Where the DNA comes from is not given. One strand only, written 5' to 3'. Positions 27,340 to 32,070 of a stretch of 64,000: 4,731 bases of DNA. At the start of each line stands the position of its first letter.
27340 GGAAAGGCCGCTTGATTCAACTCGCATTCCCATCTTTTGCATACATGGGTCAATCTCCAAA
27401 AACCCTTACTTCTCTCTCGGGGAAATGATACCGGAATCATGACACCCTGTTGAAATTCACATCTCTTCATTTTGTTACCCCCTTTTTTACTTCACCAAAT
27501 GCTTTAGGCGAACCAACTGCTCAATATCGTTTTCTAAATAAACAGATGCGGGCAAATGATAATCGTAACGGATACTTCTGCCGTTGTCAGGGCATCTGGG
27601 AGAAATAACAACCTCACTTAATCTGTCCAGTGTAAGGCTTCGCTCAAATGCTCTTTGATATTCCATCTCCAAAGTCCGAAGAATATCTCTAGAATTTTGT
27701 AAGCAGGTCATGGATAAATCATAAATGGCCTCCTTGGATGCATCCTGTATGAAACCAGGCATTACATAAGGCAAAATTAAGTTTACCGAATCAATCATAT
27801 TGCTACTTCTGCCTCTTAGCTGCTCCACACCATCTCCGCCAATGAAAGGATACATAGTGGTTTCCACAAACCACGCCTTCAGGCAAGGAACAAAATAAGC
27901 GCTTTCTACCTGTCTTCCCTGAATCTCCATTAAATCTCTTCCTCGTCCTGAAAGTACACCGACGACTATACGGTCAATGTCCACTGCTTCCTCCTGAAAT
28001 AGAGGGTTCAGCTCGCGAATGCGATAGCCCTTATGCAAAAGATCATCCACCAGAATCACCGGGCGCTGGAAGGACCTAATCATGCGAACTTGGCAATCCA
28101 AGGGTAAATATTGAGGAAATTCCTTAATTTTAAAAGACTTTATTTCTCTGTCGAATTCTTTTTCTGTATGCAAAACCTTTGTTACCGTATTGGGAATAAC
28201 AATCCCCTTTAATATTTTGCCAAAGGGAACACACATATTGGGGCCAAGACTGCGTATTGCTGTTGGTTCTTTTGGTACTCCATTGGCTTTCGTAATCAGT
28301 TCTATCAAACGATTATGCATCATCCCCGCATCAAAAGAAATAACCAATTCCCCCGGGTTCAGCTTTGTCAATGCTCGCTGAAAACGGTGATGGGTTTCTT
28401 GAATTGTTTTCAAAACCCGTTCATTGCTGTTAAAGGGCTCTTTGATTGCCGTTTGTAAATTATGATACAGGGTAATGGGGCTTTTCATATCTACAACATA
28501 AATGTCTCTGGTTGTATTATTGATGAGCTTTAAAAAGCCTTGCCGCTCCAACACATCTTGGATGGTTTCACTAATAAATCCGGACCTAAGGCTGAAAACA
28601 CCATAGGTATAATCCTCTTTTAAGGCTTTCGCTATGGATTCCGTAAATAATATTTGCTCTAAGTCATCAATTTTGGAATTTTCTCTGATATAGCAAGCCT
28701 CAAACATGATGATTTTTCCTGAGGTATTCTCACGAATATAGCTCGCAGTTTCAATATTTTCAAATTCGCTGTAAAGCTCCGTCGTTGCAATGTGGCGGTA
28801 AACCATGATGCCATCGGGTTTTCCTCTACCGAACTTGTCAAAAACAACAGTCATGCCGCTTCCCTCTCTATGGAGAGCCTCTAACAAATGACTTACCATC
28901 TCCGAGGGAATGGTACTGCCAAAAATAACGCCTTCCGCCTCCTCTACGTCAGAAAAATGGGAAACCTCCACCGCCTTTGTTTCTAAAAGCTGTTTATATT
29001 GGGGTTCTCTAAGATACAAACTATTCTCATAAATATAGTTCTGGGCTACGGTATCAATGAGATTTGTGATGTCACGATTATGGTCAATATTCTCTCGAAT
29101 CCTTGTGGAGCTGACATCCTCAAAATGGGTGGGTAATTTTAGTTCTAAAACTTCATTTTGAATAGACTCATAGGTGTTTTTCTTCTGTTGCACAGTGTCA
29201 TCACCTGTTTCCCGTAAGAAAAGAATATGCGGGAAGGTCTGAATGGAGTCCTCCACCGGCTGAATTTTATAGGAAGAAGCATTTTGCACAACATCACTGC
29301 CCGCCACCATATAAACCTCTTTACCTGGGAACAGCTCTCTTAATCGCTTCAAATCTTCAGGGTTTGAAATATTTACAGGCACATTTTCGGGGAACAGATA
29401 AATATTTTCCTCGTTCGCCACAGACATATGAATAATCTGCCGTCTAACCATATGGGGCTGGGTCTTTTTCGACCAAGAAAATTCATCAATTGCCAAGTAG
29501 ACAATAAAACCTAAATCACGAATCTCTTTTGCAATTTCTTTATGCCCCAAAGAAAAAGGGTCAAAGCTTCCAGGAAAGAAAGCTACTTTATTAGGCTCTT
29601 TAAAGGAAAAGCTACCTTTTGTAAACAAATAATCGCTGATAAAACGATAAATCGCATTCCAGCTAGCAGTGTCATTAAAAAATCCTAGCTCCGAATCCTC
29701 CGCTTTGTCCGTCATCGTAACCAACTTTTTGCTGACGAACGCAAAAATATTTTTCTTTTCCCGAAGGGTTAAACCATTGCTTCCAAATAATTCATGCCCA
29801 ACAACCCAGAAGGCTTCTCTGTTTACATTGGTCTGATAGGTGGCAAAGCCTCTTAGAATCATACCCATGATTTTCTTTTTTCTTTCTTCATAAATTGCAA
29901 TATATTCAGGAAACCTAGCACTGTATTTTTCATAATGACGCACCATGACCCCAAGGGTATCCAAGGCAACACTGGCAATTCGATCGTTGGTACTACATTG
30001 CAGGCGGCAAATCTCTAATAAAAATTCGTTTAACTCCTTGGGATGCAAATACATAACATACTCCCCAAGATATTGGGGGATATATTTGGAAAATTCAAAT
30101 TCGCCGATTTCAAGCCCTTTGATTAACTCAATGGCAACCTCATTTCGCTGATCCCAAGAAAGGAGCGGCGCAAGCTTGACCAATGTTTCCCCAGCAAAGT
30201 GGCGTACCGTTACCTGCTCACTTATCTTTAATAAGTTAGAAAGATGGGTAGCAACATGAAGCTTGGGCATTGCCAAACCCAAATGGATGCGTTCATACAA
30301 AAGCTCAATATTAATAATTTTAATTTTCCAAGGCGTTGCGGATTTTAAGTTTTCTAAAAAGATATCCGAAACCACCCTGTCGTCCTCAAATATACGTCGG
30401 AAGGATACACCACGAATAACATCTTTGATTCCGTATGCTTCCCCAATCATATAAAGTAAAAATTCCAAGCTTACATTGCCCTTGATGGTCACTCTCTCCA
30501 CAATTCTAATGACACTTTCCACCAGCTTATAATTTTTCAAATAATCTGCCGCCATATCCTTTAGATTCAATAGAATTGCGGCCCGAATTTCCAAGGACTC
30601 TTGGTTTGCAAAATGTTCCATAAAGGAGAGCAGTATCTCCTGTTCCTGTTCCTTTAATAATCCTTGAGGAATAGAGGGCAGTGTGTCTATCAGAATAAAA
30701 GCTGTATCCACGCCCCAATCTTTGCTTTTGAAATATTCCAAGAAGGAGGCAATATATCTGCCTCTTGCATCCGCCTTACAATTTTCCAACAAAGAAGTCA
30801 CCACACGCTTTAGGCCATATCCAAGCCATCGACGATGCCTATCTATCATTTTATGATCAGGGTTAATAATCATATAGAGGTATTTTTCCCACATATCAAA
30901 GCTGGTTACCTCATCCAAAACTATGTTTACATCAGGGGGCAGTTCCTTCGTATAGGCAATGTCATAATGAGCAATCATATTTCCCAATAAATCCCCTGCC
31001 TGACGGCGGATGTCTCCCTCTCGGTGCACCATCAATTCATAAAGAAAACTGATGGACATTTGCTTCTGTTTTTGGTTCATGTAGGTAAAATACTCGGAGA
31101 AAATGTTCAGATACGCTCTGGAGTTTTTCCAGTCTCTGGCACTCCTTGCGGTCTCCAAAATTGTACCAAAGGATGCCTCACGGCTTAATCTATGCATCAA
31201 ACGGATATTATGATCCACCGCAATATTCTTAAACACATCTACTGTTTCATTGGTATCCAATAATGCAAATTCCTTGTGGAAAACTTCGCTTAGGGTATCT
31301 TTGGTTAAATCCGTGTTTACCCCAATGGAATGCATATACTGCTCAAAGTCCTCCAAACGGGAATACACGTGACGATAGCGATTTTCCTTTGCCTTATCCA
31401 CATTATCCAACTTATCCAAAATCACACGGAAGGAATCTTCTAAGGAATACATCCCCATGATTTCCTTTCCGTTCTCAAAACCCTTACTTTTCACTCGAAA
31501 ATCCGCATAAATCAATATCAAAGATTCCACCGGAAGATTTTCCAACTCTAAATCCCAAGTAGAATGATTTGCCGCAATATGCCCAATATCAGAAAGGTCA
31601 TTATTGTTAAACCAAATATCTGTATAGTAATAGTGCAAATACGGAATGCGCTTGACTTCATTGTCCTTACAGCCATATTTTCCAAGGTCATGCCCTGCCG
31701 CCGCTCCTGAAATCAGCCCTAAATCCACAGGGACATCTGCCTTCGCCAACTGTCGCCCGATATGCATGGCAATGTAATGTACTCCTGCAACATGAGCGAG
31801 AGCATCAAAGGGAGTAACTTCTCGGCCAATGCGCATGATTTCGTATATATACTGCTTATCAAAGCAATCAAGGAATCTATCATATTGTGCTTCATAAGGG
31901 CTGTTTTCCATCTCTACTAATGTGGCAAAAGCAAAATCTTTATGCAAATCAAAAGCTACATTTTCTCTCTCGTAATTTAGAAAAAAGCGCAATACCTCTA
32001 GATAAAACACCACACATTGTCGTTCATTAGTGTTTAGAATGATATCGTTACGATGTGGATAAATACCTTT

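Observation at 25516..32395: Candidate novel nucleotide/cofactor system: giant HD-HEAT-NTase-PRTase protein, LDH-fold protein and Fe-S flavoprotein in one operon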

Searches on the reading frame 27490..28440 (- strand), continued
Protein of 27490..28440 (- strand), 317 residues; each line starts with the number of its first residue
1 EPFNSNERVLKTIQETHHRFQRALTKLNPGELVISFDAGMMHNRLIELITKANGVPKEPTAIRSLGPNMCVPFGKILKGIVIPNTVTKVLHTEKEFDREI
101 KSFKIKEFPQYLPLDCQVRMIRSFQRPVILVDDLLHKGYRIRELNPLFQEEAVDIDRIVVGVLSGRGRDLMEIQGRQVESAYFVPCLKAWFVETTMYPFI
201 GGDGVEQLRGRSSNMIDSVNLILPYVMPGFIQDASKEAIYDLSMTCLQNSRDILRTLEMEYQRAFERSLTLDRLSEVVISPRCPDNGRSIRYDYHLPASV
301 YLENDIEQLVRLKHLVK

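Call 95: search_protein_families(library=ncbifam, proteins=[L086:5317-8001:+, L089:3426-6005:+, L087:9920-10975:+, L087:10959-11996:+, P0358, P0353], max_evalue=0.01)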
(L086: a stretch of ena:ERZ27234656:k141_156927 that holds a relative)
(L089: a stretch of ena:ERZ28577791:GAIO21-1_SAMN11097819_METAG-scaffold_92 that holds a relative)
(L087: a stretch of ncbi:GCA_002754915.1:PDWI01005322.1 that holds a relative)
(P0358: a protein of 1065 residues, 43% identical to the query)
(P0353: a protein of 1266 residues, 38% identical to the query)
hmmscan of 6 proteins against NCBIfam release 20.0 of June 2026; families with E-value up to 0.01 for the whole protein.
L086:5317-8001:+ (895 aa): 12 families
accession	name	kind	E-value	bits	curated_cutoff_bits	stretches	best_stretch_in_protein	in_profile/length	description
NF004881.0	PRK06241.2-2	equivalog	1.6e-14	53.1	883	1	358-498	42-180/898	phosphoenolpyruvate synthase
NF005057.0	PRK06464.1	equivalog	1.2e-09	36.9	598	1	400-695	100-343/798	phosphoenolpyruvate synthase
TIGR01418.1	PEP_synth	equivalog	5.4e-09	34.9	739.75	1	386-697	77-339/784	pyruvate, water dikinase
NF052631.1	prodigiosin_PigC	equivalog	1.3e-08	33.3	1300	1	389-491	62-158/883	prodigiosin ligase PigC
NF004882.0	PRK06241.2-3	equivalog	3.2e-08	32.1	850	1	406-499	86-172/827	phosphoenolpyruvate synthase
NF004883.0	PRK06241.2-4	equivalog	9.7e-08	30.6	1063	1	382-490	86-188/928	phosphoenolpyruvate synthase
NF004508.0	PRK05849.1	equivalog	5.2e-06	24.8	501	0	415-469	55-104/789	hypothetical protein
NF052632.1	undecylprod_RedH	equivalog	1.1e-05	23.6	1350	1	394-484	68-152/880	undecylprodigiosin ligase RedH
NF004878.0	PRK06241.1-3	subfamily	0.00025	19.3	945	0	379-496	69-181/891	phosphoenolpyruvate synthase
NF041857.1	RIF_Ptrans_rph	equivalog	0.00074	18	999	1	399-498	88-182/864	rifamycin-inactivating phosphotransferase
NF004877.0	PRK06241.1-2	subfamily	0.001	17.5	866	1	400-497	91-183/869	phosphoenolpyruvate synthase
NF004880.0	PRK06241.2-1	equivalog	0.002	16.1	972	1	388-498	73-177/837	phosphoenolpyruvate synthase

L089:3426-6005:+ (860 aa): 10 families
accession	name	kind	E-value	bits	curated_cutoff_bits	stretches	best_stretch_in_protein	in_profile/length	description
NF004881.0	PRK06241.2-2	equivalog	1.6e-12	46.6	883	1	324-461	44-179/898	phosphoenolpyruvate synthase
NF005057.0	PRK06464.1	equivalog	7e-11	40.9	598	1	365-681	101-367/798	phosphoenolpyruvate synthase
TIGR01418.1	PEP_synth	equivalog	1.5e-10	40.1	739.75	1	348-682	75-364/784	pyruvate, water dikinase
NF004882.0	PRK06241.2-3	equivalog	5.4e-10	38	850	1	369-462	82-171/827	phosphoenolpyruvate synthase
NF052631.1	prodigiosin_PigC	equivalog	2.5e-07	29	1300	1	326-456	33-159/883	prodigiosin ligase PigC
NF004508.0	PRK05849.1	equivalog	3.6e-06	25.3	501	1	364-433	40-104/789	hypothetical protein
NF004878.0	PRK06241.1-3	subfamily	3.6e-05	22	945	1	318-461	38-182/891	phosphoenolpyruvate synthase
NF041857.1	RIF_Ptrans_rph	equivalog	3.8e-05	22.2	999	1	384-461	110-181/864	rifamycin-inactivating phosphotransferase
NF004877.0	PRK06241.1-2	subfamily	0.0001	20.8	866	1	355-461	82-183/869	phosphoenolpyruvate synthase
NF004883.0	PRK06241.2-4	equivalog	0.00019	19.7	1063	1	352-458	92-192/928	phosphoenolpyruvate synthase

L087:9920-10975:+ (352 aa): 5 families
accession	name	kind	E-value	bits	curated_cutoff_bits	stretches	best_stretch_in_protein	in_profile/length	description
TIGR01771.1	L-LDH-NAD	equivalog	2.6e-15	56.6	303.55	1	58-263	1-192/299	L-lactate dehydrogenase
NF000824.0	PRK00066.1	subfamily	1.5e-12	47.5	339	1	55-259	8-198/316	L-lactate dehydrogenase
NF004863.0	PRK06223.1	subfamily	2.2e-12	46.7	283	1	56-266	6-205/313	malate dehydrogenase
TIGR01763.1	MalateDH_bact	equivalog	2.4e-09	36.8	351.85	1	55-269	3-206/305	malate dehydrogenase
TIGR03944.1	dehyd_SbnB_fam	equivalog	0.00018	20.6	326.9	1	47-138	126-213/327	2,3-diaminopropionate biosynthesis protein SbnB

L087:10959-11996:+ (346 aa): 0 families

P0358 (1065 aa): 3 families
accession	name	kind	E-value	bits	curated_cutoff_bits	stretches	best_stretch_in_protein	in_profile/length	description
NF000840.1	PRK00071.1-3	equivalog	6.2e-05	22.6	150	1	523-630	91-199/201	nicotinate-nucleotide adenylyltransferase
TIGR01510.1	coaD_prev_kdtB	equivalog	0.00093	19.2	103.3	0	448-512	2-66/155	pantetheine-phosphate adenylyltransferase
NF000842.0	PRK00071.2-1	equivalog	0.0032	17.1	167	1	445-604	2-164/191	nicotinate-nucleotide adenylyltransferase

P0353 (1266 aa): 10 families
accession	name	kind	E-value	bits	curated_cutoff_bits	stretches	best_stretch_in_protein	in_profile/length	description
TIGR00482.1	TIGR00482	equivalog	7.7e-14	52.2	112.45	1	560-750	2-194/194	nicotinate (nicotinamide) nucleotide adenylyltransferase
NF000840.1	PRK00071.1-3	equivalog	1.3e-09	37.8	150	1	555-752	6-200/201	nicotinate-nucleotide adenylyltransferase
NF000839.0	PRK00071.1-1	equivalog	4.6e-09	36.5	187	1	553-752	4-217/219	nicotinate-nucleotide adenylyltransferase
NF005519.0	PRK07152.1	equivalog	6.5e-09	35.2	315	1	556-760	2-194/361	nicotinate-nucleotide adenylyltransferase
NF000841.0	PRK00071.1-4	equivalog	0.00013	21.8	197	1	556-751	8-193/194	nicotinate-nucleotide adenylyltransferase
NF006479.0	PRK08887.1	equivalog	0.00023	21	164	0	715-752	135-172/174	nicotinate-nicotinamide nucleotide adenylyltransferase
NF006605.0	PRK09162.1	equivalog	0.00036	20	181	1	1065-1113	94-140/183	hypoxanthine-guanine phosphoribosyltransferase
TIGR01510.1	coaD_prev_kdtB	equivalog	0.00073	19.6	103.3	0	558-635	2-80/155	pantetheine-phosphate adenylyltransferase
TIGR00125.1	cyt_tran_rel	domain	0.0009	19.4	27.7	1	558-600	2-46/65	adenylyltransferase/cytidyltransferase family protein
NF000842.0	PRK00071.2-1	equivalog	0.001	18.7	167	1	635-746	82-185/191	nicotinate-nucleotide adenylyltransferase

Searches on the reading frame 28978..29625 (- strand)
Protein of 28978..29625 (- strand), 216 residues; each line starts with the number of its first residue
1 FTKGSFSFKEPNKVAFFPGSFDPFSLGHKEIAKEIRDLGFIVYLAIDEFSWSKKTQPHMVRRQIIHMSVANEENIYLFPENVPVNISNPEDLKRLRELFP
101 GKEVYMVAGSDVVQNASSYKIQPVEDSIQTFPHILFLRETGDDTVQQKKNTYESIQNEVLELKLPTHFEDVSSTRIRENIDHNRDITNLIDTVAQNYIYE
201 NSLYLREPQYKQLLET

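Call 46: search_solved_structures(query=A7, max_evalue=0.01, show_alignments=3)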
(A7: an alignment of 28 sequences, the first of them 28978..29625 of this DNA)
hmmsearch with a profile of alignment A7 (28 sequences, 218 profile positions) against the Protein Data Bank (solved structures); distinct sequences matched with E-value up to 0.01: 30.
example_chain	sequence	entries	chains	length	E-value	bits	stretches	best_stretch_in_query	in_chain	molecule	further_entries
5llt_A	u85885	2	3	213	1.5e-07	34.3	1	11-206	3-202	Nicotinate-nucleotide adenylyltransferase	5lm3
3h05_A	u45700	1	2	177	3e-07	33.4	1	12-122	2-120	uncharacterized protein VPA0413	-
8aih_A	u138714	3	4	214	1.2e-05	28.2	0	172-206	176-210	Probable nicotinate-nucleotide adenylyltransferase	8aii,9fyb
4nah_A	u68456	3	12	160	8.2e-05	25.4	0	12-75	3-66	Phosphopantetheine adenylyltransferase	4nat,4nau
3f3m_A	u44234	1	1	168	8.7e-05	25.3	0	12-75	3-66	Phosphopantetheine adenylyltransferase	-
4f3r_A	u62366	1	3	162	0.00014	24.6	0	11-34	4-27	Phosphopantetheine adenylyltransferase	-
1kku_A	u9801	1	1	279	0.00022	24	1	120-212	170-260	NICOTINAMIDE MONONUCLEOTIDE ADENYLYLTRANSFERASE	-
1gzu_A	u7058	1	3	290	0.00023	23.9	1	120-212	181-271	NICOTINAMIDE MONONUCLEOTIDE ADENYLYL TRANSFERASE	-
1kqn_A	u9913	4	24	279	0.00024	23.9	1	120-212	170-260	NICOTINAMIDE MONONUCLEOTIDE ADENYLYL TRANSFERASE | Nicotinamide/nicotinic acid mononucleotide adenylyltransferase 1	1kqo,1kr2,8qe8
2h29_A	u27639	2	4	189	0.00028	23.7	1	91-206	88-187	Probable nicotinate-nucleotide adenylyltransferase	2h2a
5ts2_A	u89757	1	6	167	0.00072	22.3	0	14-46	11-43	Phosphopantetheine adenylyltransferase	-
5jbn_A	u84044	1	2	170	0.00073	22.3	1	11-58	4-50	Phosphopantetheine adenylyltransferase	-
1b6t_A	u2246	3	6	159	0.001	21.8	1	12-59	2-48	PROTEIN (PHOSPHOPANTETHEINE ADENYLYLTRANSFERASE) | PHOSPHOPANTETHEINE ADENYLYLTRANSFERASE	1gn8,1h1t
6cck_A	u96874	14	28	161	0.0011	21.8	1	12-59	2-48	Phosphopantetheine adenylyltransferase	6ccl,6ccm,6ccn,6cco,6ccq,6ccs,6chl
6b7a_A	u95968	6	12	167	0.0011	21.7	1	12-59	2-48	Phosphopantetheine adenylyltransferase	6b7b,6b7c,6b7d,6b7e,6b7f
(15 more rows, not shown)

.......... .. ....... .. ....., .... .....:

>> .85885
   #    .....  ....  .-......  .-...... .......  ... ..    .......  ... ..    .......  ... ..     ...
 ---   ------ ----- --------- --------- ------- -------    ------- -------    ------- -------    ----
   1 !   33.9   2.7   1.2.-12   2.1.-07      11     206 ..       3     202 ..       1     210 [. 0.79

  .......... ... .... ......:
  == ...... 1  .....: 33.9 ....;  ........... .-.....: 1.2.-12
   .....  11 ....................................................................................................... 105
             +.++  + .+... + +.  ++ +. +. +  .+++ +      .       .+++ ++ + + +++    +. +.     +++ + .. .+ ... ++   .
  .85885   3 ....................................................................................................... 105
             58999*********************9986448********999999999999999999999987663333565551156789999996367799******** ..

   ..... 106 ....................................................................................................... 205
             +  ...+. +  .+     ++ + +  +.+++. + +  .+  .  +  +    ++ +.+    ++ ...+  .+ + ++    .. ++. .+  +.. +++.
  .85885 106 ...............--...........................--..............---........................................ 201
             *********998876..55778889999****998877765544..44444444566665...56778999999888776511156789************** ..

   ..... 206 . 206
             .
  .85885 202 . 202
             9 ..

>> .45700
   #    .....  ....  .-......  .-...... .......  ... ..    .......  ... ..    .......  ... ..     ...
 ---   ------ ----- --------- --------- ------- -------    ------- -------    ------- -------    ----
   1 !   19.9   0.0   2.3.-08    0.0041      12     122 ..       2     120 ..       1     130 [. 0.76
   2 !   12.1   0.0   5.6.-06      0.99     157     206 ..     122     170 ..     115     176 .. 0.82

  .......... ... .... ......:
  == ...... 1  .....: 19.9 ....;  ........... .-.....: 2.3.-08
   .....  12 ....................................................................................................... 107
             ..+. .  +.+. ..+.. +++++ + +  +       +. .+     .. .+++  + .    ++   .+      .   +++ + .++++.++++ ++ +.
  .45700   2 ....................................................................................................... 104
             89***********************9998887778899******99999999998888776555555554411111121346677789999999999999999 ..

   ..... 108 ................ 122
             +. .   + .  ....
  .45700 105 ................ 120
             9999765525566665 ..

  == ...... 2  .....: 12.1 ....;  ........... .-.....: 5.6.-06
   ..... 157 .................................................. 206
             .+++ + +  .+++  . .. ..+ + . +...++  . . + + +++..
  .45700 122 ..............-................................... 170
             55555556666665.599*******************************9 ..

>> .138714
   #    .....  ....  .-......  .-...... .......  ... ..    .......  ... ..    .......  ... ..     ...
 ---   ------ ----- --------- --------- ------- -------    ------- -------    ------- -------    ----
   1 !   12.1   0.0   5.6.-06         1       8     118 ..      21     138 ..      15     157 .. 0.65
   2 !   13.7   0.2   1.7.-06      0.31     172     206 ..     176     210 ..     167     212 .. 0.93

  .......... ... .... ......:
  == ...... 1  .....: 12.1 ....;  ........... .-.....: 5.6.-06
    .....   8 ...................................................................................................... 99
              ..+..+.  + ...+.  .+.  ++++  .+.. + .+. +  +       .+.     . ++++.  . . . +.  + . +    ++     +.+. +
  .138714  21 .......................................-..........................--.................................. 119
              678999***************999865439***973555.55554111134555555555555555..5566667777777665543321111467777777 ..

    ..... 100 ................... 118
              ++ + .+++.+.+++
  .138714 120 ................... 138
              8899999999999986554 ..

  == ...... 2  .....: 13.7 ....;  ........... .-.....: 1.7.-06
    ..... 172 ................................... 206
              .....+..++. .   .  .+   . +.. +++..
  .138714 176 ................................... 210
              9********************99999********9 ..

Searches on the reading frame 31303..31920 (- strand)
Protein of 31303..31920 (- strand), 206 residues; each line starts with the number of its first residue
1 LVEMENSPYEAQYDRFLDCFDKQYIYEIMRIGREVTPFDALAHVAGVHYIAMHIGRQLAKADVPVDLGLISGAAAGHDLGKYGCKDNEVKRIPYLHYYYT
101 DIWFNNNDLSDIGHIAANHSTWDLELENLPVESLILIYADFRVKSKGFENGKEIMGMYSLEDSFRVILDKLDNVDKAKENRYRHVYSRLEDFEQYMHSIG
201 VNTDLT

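Call 40: search_solved_structures(query=A6, max_evalue=10, show_alignments=2)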
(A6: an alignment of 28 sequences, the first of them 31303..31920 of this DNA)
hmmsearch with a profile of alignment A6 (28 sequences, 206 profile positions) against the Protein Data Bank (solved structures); distinct sequences matched with E-value up to 10: 1.
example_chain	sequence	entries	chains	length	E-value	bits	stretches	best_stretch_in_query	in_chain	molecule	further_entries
1xx7_A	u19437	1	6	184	0.13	15.2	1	41-81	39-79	oxetanocin-like protein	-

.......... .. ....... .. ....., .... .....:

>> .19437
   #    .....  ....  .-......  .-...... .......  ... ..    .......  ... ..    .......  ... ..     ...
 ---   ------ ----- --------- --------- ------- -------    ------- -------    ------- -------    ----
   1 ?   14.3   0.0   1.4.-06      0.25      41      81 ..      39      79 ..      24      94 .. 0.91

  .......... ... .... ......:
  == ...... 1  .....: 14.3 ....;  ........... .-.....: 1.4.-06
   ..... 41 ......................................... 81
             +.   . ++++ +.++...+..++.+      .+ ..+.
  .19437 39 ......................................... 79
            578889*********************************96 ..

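Call 55: search_protein_families(library=ncbifam, alignment_id=A6, max_evalue=1)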
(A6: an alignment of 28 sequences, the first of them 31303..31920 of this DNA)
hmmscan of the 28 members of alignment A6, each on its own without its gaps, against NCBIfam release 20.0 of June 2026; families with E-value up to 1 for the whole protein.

A. member 1, window:31303-31920:- (206 aa): 1 family
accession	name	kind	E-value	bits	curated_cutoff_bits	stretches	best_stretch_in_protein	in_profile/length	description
NF045665.1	NTPtran_DVU1551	equivalog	0.00014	21.1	315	1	21-143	200-311/359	DVU_1551 family NTP transferase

B. families by the number of members that match (of 28 scanned): 11 families
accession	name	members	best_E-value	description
NF045665.1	NTPtran_DVU1551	28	9.6e-08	DVU_1551 family NTP transferase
TIGR00295.1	TIGR00295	20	1.2e-05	TIGR00295 family protein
TIGR00277.1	HDIG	16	0.0006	HDIG domain-containing metalloprotein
TIGR01596.1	cas3_HD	3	0.079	CRISPR-associated endonuclease Cas3''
NF005113.0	PRK06545.2-5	2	0.067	prephenate dehydrogenase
NF009343.0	PRK12703.1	1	0.0093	tRNA (cytidine(56)-2'-O)-methyltransferase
NF004318.0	PRK05714.1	1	0.017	2-octaprenyl-3-methyl-6-methoxy-1,4-benzoquinol hydroxylase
TIGR03238.1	dnd_assoc_3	1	0.023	DNA phosphorothioation-dependent restriction protein DptF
TIGR02578.2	cas_TM1811_Csm1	1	0.039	type III-A CRISPR-associated protein Cas10/Csm1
NF053756.1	MreA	1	0.05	MreA family transcriptional regulator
NF048001.1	GTP_morpho_1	1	0.13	GTA head formation protein, RCAP_rcc01685 family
